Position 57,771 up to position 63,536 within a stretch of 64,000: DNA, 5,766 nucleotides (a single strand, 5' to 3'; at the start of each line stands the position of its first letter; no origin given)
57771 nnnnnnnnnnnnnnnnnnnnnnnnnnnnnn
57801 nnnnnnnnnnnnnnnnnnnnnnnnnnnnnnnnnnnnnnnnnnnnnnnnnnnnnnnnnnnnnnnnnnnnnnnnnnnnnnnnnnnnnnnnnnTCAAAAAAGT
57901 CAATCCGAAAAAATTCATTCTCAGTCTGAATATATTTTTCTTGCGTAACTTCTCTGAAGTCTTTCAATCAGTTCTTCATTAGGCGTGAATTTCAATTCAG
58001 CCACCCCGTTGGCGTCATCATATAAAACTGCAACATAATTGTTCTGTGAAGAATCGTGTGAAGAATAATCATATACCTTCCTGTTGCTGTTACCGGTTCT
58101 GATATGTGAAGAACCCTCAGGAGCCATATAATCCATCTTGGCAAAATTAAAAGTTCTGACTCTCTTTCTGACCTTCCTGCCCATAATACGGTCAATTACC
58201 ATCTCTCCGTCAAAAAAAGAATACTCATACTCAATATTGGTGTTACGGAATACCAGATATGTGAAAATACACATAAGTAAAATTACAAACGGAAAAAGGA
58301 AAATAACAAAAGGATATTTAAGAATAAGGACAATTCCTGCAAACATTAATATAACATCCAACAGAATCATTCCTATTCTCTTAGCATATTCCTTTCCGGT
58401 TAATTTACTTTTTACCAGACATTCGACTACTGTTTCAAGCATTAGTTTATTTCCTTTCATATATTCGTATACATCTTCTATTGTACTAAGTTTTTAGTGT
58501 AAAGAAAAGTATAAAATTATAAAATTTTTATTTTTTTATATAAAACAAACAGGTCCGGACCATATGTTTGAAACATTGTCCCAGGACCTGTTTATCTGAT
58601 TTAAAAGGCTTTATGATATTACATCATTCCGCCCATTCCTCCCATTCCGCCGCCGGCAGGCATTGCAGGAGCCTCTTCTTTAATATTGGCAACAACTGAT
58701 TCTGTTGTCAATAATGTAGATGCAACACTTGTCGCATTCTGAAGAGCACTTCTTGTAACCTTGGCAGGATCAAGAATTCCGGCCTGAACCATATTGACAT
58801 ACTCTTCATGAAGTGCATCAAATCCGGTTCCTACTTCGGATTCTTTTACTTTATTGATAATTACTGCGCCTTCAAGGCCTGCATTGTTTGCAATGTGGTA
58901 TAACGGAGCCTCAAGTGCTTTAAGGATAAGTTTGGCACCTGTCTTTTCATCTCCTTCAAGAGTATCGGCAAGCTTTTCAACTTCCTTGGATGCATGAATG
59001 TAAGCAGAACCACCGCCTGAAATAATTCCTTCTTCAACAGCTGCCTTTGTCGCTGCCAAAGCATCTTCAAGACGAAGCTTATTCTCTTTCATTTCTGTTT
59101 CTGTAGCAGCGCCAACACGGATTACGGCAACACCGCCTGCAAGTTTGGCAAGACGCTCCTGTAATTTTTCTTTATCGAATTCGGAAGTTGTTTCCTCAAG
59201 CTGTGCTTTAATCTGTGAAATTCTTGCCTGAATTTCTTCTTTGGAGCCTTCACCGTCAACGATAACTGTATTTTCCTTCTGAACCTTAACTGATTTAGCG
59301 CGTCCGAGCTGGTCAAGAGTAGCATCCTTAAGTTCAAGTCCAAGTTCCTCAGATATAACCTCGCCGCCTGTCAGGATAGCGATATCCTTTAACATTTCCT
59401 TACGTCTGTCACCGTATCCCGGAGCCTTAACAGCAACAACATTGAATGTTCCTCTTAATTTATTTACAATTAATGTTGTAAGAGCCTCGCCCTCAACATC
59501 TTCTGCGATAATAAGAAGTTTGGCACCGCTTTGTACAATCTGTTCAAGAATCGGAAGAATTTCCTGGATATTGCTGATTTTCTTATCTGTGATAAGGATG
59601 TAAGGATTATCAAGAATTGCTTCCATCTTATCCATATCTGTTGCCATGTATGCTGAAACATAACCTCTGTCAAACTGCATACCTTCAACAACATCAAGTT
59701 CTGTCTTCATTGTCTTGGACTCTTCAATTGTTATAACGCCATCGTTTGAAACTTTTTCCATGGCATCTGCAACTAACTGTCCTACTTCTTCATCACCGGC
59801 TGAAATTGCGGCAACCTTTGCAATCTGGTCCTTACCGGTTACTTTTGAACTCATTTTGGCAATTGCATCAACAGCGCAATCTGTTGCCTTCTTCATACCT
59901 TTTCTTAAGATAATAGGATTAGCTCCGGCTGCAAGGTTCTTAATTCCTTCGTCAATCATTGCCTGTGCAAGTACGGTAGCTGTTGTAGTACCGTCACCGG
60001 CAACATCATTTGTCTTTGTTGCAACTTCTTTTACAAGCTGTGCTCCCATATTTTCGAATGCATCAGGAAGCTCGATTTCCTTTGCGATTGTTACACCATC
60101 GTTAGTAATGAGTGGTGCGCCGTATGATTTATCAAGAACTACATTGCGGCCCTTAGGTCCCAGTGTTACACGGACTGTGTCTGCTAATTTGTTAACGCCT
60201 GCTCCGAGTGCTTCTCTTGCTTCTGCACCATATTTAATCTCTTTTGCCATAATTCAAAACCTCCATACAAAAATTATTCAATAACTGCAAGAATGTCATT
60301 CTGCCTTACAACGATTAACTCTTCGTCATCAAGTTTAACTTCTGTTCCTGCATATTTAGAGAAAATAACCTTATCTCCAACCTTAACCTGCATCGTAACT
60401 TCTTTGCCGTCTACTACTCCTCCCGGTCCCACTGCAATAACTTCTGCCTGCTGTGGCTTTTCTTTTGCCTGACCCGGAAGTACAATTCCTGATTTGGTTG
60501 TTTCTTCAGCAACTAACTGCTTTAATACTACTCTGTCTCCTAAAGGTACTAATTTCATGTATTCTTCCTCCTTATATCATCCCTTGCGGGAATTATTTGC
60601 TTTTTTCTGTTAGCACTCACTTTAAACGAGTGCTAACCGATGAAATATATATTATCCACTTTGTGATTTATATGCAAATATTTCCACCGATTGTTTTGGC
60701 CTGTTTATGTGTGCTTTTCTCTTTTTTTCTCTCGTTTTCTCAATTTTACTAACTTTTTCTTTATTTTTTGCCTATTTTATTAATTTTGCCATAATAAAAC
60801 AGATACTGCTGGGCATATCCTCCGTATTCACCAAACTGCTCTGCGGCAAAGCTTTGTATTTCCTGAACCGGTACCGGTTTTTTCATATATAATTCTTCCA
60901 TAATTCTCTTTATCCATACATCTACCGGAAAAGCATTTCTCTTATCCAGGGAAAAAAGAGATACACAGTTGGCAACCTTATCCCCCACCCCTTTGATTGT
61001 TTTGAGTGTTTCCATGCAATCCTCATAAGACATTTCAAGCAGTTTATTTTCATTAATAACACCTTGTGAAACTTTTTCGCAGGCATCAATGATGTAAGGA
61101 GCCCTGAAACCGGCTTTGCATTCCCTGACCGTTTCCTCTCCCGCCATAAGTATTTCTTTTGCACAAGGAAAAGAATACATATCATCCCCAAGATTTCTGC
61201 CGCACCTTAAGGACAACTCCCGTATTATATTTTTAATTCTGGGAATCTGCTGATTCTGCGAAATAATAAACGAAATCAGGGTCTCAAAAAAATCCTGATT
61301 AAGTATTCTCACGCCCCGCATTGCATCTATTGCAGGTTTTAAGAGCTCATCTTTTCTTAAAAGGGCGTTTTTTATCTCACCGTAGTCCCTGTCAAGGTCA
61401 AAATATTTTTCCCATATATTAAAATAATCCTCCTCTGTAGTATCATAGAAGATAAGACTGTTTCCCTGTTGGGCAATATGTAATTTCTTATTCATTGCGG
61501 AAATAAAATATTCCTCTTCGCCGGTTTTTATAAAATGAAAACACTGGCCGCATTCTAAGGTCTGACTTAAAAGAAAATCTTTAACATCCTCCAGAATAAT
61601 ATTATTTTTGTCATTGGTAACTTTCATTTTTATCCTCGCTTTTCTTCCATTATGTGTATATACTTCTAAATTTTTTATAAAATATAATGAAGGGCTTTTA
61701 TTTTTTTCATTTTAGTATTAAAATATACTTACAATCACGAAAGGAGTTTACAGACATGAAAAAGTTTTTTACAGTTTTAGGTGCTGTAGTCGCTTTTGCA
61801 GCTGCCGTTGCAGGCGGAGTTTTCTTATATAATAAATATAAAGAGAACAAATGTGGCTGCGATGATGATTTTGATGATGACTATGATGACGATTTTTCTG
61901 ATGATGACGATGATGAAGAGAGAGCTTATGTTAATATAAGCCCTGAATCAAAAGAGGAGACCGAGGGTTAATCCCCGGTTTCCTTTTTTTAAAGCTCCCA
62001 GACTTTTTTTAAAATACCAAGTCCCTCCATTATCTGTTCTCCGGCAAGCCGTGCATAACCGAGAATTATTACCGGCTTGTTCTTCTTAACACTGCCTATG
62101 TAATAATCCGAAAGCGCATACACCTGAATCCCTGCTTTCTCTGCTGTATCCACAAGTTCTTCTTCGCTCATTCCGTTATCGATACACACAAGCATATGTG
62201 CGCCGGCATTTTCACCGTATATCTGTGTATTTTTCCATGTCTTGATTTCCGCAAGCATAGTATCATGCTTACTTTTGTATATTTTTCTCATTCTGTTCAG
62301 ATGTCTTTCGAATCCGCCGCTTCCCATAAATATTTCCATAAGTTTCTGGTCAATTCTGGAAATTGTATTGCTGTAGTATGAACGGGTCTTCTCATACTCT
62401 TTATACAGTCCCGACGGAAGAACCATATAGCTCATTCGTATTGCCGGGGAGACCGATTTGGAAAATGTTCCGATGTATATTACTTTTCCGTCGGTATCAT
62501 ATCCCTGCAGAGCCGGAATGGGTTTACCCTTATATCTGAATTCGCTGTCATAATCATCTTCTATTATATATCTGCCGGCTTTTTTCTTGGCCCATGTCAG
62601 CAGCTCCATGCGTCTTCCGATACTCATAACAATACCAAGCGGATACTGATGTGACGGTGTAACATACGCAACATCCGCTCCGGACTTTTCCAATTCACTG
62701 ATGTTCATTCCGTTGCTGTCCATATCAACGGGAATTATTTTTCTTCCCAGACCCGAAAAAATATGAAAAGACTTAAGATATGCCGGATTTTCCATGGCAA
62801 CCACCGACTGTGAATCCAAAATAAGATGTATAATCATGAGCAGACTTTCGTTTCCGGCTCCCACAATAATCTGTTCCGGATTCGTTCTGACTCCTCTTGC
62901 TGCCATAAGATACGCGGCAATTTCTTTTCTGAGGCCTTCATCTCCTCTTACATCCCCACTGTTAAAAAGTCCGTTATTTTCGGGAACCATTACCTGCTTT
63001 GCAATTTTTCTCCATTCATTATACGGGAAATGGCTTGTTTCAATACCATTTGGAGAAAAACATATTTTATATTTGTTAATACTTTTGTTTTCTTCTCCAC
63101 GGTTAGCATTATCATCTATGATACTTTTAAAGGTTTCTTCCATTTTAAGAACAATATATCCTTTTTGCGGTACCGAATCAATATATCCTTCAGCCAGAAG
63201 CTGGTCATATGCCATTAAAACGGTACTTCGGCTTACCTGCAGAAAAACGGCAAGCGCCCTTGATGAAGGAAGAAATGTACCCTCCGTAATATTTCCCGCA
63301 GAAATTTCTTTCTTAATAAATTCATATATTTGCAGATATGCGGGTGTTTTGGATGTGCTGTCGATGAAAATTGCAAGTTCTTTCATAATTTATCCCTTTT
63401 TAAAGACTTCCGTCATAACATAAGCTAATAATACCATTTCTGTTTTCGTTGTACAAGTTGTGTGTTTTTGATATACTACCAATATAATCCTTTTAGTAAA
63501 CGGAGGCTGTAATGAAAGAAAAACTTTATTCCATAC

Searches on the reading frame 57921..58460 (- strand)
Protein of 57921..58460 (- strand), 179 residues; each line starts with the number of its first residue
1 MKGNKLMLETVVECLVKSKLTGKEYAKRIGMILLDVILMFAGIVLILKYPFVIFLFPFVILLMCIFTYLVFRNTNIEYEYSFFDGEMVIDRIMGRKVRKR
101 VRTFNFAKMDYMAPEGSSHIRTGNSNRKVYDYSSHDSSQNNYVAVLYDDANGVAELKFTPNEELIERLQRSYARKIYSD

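Call 44: search_protein_families(library=pfam, proteins=[window:57921-58460:-], max_evalue=0.00001)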
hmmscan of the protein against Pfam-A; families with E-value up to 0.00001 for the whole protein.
window:57921-58460:- (179 aa): 1 family
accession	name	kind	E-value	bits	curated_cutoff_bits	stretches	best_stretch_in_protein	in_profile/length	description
PF19601.4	DUF6106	-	2.3e-07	31.4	25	1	8-175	5-170/173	Family of unknown function (DUF6106)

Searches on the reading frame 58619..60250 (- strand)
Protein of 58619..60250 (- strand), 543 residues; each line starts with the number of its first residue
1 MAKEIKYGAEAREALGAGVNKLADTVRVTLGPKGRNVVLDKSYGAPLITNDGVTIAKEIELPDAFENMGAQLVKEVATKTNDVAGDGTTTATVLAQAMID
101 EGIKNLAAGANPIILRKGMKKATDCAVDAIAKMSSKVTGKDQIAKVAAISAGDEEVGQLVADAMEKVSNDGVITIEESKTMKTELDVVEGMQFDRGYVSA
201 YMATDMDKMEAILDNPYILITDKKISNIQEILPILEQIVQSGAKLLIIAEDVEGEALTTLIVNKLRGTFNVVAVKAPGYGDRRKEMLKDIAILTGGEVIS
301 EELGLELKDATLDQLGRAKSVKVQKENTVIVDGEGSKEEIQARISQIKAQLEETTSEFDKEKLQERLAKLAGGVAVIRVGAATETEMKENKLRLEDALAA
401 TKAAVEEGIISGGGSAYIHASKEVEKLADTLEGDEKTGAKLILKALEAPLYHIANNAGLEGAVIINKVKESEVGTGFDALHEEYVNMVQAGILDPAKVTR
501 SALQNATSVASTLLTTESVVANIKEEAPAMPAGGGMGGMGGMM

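Call 44: search_protein_families(library=pfam, proteins=[window:58619-60250:-], max_evalue=0.00001)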
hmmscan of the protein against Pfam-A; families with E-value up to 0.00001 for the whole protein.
window:58619-60250:- (543 aa): 1 family
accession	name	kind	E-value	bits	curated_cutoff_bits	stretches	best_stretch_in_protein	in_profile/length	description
PF00118.29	Cpn60_TCP1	-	3.3e-81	273.9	34.3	1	22-522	1-488/490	TCP-1/cpn60 chaperonin family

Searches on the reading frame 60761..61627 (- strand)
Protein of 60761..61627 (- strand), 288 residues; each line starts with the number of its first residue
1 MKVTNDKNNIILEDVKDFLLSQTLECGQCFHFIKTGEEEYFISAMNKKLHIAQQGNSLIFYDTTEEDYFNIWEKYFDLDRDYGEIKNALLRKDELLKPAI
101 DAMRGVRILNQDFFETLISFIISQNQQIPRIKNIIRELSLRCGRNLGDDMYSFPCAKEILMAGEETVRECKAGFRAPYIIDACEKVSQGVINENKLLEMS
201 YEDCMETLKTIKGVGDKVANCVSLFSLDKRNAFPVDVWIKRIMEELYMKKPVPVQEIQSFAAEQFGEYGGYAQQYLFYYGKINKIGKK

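Call 44: search_protein_families(library=pfam, proteins=[window:60761-61627:-], max_evalue=0.00001)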
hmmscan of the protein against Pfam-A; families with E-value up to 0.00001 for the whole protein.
window:60761-61627:- (288 aa): 2 families
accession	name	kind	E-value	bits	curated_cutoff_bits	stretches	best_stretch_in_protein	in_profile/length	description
PF07934.18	OGG_N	-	2.6e-24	86.1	23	1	12-117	3-115/115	8-oxoguanine DNA glycosylase, N-terminal domain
PF00730.31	HhH-GPD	-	3.7e-12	47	26.2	1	118-252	1-92/108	HhH-GPD superfamily base excision DNA repair protein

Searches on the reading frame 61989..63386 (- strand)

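Call 44: search_protein_families(library=pfam, proteins=[window:61989-63386:-], max_evalue=0.00001)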
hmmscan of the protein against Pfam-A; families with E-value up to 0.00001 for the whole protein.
window:61989-63386:- (465 aa): 2 families
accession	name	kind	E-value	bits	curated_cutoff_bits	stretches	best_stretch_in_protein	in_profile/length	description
PF00155.27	Aminotran_1_2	-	1.2e-14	54.8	19.7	1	118-411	16-318/361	Aminotransferase class I and II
PF00392.27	GntR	-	3.3e-12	46.3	27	1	17-79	2-64/64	Bacterial regulatory proteins, gntR family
